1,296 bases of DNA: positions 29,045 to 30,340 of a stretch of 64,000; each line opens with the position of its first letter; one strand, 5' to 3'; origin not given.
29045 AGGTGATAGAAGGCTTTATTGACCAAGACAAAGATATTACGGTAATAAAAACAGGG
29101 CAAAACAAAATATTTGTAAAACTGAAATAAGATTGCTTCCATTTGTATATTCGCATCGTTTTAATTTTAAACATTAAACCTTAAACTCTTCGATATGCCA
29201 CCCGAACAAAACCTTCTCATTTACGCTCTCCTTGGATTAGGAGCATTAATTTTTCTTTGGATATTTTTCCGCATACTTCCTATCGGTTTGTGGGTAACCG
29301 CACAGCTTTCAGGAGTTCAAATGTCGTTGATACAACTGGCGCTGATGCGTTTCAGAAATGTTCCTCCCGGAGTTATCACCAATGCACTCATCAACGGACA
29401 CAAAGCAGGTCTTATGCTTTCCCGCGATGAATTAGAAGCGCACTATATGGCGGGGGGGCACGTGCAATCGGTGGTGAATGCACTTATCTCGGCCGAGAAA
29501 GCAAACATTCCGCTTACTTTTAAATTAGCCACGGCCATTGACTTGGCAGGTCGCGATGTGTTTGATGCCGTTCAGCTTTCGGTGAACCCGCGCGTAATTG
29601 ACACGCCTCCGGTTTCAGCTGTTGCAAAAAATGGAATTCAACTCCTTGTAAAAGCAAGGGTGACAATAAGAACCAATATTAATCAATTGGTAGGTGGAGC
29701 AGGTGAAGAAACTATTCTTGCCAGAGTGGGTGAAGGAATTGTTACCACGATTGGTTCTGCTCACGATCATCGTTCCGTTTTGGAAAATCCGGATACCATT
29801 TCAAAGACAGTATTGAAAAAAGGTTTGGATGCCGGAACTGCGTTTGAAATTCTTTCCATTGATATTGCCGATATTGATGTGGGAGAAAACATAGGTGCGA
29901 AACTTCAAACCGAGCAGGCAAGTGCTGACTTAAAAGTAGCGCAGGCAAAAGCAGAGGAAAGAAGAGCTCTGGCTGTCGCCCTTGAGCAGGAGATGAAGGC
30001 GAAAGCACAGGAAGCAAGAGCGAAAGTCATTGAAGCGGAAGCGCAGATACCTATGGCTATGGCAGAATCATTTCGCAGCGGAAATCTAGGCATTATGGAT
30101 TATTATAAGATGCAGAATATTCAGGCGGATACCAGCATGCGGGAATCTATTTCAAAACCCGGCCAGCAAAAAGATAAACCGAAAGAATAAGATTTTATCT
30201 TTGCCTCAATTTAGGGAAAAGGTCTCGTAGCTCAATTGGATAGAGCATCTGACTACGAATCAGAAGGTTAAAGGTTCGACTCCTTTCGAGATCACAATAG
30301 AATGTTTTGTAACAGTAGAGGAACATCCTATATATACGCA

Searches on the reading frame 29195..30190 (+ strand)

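Call 8: search_protein_families(library=pfam, proteins=[window:29195-30190:+], max_evalue=0.001)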
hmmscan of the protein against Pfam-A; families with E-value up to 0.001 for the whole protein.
window:29195-30190:+ (331 aa): 1 family
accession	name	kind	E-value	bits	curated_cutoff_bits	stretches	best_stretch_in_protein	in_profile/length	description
PF12127.13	FloA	-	1.7e-158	527.2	34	1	16-322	7-313/314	Flotillin-like protein FloA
